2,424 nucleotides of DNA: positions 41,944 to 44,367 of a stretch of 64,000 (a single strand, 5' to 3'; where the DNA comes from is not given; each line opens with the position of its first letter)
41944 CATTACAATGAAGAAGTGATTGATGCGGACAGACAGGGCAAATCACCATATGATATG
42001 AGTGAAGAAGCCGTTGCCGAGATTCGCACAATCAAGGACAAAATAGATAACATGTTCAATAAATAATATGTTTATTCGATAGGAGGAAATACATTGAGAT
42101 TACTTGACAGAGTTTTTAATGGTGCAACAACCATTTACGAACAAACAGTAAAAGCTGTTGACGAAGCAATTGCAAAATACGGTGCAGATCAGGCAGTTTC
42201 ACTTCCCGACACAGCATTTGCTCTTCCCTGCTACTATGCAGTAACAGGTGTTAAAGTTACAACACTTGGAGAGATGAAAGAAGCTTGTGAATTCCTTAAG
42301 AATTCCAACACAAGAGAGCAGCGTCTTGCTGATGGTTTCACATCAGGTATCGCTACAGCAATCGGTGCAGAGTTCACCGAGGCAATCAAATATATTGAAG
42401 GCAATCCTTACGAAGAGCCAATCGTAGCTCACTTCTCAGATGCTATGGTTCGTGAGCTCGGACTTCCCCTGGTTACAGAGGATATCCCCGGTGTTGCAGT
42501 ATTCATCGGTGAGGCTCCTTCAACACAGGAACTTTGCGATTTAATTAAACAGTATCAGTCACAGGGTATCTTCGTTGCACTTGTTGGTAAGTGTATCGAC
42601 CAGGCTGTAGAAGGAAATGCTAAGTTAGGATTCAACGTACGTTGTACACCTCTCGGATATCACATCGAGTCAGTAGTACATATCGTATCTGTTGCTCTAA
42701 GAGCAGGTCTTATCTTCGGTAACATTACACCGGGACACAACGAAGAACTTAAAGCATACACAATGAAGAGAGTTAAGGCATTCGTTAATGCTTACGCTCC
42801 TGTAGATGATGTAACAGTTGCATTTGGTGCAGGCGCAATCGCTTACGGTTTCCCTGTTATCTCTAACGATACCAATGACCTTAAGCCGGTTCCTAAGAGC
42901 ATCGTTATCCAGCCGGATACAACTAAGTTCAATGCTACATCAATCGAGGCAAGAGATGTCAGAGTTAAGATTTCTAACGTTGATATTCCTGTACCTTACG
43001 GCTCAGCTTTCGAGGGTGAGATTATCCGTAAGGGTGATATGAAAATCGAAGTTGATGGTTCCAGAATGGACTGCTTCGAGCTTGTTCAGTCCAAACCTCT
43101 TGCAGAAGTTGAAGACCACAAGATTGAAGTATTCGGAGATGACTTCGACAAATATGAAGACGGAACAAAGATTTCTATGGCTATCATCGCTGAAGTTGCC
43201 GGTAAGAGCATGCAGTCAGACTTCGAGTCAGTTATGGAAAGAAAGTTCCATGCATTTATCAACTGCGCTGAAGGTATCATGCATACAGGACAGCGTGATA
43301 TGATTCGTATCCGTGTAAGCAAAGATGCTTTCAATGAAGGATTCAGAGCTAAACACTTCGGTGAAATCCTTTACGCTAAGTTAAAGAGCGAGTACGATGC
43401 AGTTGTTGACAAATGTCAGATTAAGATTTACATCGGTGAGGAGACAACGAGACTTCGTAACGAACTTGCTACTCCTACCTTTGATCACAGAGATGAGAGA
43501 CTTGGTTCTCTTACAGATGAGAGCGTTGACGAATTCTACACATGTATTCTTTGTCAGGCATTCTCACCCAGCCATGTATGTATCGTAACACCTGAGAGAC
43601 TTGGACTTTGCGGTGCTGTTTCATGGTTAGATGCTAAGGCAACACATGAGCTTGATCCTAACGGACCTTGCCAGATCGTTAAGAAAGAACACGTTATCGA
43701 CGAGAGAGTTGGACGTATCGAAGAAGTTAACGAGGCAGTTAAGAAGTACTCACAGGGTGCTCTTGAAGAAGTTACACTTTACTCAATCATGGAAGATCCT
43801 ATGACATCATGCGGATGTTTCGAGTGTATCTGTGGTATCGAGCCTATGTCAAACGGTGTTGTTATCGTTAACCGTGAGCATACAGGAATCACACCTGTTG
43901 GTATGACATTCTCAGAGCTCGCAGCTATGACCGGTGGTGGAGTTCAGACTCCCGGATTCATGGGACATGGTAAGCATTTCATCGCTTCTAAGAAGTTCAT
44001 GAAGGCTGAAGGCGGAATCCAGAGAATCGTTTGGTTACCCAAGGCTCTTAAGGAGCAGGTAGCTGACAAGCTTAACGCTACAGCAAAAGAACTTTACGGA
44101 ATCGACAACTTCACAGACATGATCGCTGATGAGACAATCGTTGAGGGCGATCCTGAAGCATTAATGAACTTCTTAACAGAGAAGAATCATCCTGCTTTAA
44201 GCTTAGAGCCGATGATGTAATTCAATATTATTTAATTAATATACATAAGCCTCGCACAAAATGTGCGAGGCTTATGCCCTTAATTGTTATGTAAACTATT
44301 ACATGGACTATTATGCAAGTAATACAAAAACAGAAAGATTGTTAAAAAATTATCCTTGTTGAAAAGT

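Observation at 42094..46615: Tandem acsB paralogues with diverged N-terminal domains and near-identical catalytic domains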

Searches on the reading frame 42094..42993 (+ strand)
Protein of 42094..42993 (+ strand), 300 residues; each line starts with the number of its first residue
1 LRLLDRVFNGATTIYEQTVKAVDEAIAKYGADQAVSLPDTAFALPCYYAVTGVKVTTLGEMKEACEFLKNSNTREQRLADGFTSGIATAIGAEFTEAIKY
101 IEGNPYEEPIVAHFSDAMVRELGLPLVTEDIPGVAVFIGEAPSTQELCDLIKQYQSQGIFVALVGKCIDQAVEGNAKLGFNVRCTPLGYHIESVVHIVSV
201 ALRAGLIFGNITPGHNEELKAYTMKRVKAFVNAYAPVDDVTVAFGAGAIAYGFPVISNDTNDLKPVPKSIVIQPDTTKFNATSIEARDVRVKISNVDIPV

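Call 17: find_homologous_proteins(query=window:42094-42993:+, max_evalue=1e-20)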
Query window:42094-42993:+ (300 aa): 417 proteins with E <= 1e-20 among 5833 candidates; the best 120 are listed.
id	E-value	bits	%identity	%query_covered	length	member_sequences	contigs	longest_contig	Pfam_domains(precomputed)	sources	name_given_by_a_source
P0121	1.8e-116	407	62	100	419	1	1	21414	PF18537.7,PF03598.21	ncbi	-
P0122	9.6e-112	391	61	96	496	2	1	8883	PF18537.7,PF19436.5,PF03598.21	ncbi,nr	ncbi:MAG TPA: CO dehydrogenase/CO-methylating acetyl-CoA synthase complex subunit beta, partial [Can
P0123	5.6e-111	389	60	96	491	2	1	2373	PF18537.7,PF19436.5,PF03598.21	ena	-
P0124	7.4e-111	388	50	99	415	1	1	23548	PF18537.7,PF03598.21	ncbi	-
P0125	1.2e-110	388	61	100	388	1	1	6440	PF18537.7,PF13287.13,PF13290.14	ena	-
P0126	1.4e-110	387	61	100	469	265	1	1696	PF18537.7,PF03598.21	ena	-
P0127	1.4e-110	387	61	100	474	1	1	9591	PF18537.7,PF03598.21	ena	-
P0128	2.0e-110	387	61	100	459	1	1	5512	PF18537.7,PF03598.21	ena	-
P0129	2.5e-110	387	60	95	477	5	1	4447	PF18537.7,PF03598.21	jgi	jgi:acetyl-CoA synthase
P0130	4.9e-110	386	59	100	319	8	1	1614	PF18537.7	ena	-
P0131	6.6e-110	385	60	100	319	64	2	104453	PF18537.7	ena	-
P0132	9.9e-110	385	61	96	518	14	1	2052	PF18537.7,PF19436.5,PF03598.21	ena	-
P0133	1.4e-109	384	60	100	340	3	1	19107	PF18537.7,PF03598.21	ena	-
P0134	1.4e-109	384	59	99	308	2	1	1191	PF18537.7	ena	-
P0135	1.8e-109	384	60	96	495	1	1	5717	PF18537.7,PF03598.21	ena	-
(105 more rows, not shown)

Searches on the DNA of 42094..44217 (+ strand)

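Call 58: search_rna_families(sources=[L001, L007, L031, L054, L066, L070, L075], threshold=gathering)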
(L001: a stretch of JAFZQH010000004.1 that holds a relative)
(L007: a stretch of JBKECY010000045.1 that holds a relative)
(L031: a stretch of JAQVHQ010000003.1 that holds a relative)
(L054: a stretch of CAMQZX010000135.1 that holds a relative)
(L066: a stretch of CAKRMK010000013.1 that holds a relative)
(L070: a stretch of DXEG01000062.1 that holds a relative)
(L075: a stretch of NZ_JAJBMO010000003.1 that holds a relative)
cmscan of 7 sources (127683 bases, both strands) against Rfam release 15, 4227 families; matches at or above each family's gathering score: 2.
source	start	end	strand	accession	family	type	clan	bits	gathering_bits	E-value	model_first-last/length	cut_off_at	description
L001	12129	12282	+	RF01699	Clostridiales-1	Gene; sRNA;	-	121.1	48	8.7e-27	1-166/166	no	Clostridiales-1 RNA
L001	14625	14785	+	RF01699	Clostridiales-1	Gene; sRNA;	-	118.1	48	5.8e-26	1-166/166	no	Clostridiales-1 RNA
